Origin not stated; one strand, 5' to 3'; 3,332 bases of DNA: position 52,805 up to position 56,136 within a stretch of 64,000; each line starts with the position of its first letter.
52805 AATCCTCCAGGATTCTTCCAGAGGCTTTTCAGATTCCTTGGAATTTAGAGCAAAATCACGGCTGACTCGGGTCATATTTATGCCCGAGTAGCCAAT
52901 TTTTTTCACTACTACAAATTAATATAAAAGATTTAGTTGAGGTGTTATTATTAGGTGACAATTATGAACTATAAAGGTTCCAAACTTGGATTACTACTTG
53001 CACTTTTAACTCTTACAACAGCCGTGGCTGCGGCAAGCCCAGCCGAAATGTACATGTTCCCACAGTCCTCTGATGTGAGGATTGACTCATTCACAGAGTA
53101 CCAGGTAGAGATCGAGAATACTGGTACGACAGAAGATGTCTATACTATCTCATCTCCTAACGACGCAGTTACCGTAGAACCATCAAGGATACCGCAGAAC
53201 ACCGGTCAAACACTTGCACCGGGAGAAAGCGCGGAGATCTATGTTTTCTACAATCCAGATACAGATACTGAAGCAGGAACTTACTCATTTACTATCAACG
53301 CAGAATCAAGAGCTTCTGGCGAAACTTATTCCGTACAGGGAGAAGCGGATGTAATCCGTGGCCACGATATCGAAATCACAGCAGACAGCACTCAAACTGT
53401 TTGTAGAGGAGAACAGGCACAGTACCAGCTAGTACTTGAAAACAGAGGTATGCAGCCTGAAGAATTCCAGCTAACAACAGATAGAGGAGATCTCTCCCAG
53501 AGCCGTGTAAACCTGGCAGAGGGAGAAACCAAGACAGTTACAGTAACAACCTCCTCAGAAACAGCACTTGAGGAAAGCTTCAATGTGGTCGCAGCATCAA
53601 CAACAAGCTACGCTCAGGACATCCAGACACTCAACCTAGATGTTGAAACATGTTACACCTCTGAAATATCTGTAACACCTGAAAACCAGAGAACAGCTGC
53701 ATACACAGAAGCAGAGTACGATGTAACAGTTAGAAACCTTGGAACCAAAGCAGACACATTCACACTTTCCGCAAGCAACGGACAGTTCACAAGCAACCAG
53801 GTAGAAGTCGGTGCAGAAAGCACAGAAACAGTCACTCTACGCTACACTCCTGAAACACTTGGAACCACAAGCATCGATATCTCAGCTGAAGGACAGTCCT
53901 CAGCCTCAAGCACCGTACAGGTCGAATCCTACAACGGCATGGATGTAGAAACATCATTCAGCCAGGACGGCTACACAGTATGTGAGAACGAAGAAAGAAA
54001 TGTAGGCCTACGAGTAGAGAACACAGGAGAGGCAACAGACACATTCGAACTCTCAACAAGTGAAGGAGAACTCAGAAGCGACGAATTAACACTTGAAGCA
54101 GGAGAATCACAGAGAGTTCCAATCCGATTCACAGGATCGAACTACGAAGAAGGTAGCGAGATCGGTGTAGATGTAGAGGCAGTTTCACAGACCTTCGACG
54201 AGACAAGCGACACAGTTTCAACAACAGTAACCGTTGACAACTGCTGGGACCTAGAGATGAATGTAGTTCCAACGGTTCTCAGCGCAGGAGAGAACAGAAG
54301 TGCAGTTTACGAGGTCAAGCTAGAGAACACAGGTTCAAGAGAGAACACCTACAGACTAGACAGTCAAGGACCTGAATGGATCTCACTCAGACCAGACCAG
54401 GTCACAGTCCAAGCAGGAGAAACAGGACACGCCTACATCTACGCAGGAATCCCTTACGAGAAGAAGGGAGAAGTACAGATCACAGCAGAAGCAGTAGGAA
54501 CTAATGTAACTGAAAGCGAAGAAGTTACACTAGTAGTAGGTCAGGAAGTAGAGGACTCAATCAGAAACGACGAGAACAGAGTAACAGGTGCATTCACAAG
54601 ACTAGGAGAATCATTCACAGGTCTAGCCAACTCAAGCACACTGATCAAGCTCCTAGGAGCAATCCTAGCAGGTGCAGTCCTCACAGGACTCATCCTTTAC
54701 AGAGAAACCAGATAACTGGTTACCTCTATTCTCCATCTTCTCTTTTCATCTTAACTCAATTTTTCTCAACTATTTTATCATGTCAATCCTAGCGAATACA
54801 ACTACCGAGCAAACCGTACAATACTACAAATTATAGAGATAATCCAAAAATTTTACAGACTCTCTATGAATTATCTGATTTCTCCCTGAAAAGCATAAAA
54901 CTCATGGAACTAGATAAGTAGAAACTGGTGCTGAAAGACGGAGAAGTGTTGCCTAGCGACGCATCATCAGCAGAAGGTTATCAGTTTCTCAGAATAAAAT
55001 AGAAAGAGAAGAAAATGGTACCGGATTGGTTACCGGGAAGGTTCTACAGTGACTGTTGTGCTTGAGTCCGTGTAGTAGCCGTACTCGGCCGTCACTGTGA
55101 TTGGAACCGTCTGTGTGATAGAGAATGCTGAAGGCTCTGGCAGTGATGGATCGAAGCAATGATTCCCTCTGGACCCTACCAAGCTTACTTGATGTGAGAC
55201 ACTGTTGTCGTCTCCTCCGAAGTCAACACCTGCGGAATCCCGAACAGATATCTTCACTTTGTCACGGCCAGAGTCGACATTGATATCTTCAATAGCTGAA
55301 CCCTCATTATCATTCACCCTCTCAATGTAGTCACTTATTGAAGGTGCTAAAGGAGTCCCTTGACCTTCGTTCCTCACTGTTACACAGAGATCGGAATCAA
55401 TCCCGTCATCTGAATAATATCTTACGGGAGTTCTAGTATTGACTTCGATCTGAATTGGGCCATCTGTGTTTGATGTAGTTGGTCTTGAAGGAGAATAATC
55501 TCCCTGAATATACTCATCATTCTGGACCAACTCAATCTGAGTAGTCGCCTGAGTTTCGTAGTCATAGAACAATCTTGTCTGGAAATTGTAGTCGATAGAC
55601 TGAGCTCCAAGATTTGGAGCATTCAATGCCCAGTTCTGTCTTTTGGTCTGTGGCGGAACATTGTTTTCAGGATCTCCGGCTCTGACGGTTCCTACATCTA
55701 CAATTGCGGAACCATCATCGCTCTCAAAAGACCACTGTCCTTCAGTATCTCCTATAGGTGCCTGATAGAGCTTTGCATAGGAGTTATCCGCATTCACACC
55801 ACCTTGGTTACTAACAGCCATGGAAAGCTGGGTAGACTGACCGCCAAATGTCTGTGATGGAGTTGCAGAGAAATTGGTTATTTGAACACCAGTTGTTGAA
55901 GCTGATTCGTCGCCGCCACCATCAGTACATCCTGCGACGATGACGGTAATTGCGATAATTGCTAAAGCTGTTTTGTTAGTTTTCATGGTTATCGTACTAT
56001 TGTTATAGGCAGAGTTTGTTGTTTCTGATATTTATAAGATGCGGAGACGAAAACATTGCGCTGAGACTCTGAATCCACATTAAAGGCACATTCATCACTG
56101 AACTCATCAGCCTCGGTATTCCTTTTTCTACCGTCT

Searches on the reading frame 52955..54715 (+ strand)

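Call 30: search_protein_families(library=pfam, max_evalue=0.01, proteins=[window:52955-54715:+])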
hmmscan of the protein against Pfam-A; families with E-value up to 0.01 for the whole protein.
window:52955-54715:+ (586 aa): 12 families
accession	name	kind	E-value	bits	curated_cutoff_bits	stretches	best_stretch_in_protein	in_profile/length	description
PF22544.2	HYDIN_VesB_CFA65-like_Ig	-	7.9e-17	61.8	25.5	1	41-129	15-99/100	HYDIN/CFA65/VesB-like, Ig-like domain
PF11614.14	FixG_C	-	1.2e-14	54.9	25.6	1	451-527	34-117/119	IG-like fold at C-terminal of FixG, putative oxidoreductase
PF22073.2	Cep192_D4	-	2e-07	31.6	35.5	0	325-395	12-81/112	Cep192 domain 4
PF22067.2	Cep192_D3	-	5.6e-07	30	27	0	441-492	10-62/99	Cep192 domain 3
PF16392.11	DUF5001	-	1.5e-06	28.5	23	0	449-524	11-81/86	Ig-like domain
PF13473.12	Cupredoxin_1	-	1.6e-05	25.3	27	0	156-200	44-83/104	Cupredoxin-like domain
PF05506.17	PLipase_C_C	-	0.00013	23.2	24.4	0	155-201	12-58/80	Bacterial phospholipase C, C-terminal domain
PF04465.17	DUF499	-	0.00056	18.3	23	0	342-422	817-894/1024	Protein of unknown function (DUF499)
PF24798.1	Ig-CFAP74_4th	-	0.001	19.6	28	0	45-128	15-90/95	CFAP74 forth Ig-like domain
PF12971.12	NAGLU_N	-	0.0012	19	28.3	0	49-75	18-44/82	Alpha-N-acetylglucosaminidase (NAGLU) N-terminal domain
PF15780.11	ASH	-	0.0013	19.3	27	0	40-106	18-81/98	Abnormal spindle-like microcephaly-assoc'd, ASPM-SPD-2-Hydin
PF06280.18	fn3_5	-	0.0016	19.5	27.6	0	43-118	6-70/112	Fn3-like domain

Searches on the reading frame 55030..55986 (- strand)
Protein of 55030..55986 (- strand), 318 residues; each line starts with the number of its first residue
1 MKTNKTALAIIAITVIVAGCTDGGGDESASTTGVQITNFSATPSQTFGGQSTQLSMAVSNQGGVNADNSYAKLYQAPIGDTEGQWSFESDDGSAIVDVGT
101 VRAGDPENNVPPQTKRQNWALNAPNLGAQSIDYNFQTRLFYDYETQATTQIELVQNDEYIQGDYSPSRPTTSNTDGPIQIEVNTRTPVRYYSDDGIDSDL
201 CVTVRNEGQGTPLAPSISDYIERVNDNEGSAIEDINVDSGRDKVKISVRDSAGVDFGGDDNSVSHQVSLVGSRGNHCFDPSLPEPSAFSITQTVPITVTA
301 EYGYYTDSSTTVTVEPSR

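Call 30: search_protein_families(library=pfam, max_evalue=0.01, proteins=[window:55030-55986:-])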
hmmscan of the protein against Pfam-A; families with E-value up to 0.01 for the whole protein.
window:55030-55986:- (318 aa): 1 family
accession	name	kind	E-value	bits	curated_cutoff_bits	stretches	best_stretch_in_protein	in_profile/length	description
PF07705.17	CARDB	-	1.8e-05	25.3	22.7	0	40-74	9-43/101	CARDB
